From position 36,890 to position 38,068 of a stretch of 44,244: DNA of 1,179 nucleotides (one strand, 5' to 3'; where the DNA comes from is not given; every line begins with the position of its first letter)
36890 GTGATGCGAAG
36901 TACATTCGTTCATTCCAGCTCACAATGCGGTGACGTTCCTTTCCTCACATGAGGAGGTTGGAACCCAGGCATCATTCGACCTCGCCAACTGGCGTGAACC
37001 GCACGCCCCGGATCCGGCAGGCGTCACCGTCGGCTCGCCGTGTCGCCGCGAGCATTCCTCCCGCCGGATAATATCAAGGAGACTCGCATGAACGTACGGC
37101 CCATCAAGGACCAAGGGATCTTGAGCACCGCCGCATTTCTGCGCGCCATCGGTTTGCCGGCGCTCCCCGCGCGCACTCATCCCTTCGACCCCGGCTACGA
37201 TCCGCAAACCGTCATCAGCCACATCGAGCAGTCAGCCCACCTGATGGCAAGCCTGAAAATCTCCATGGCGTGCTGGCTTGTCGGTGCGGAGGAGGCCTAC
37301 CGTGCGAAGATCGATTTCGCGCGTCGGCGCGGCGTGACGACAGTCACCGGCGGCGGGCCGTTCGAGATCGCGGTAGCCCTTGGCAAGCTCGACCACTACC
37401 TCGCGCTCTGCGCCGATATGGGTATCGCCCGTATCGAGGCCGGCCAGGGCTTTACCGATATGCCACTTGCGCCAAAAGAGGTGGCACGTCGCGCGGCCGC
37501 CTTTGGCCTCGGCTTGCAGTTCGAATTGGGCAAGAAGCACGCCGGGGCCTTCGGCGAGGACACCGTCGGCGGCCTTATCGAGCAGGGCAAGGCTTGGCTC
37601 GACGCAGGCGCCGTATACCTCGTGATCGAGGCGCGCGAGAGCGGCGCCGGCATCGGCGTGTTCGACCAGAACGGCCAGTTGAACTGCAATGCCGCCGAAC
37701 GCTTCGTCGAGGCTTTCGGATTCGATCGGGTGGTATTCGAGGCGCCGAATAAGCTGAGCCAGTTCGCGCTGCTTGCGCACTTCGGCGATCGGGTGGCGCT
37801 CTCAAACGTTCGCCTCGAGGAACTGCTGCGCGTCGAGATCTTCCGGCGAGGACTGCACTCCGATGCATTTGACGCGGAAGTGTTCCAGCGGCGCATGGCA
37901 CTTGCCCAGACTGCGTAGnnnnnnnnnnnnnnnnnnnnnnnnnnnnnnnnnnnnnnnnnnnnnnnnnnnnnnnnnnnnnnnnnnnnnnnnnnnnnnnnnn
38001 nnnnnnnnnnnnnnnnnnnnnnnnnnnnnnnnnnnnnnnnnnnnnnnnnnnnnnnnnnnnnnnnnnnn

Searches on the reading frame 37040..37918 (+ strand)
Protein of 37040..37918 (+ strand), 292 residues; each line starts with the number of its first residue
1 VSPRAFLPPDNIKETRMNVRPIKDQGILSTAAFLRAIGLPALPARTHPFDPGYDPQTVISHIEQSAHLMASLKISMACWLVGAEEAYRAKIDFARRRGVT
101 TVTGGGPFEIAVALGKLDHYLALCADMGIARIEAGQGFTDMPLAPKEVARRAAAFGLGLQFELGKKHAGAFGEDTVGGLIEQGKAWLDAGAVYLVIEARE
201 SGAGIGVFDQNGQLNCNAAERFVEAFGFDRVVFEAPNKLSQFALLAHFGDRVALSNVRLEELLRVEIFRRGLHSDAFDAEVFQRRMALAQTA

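Call 45: search_protein_families(library=pfam, proteins=[window:37040-37918:+], max_evalue=0.00001)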
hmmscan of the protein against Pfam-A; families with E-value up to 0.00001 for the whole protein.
window:37040-37918:+ (292 aa): 1 family
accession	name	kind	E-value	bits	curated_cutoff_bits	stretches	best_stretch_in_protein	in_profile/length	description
PF02679.21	ComA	-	5.3e-44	150.9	25.2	1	46-275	13-243/243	(2R)-phospho-3-sulfolactate synthase (ComA)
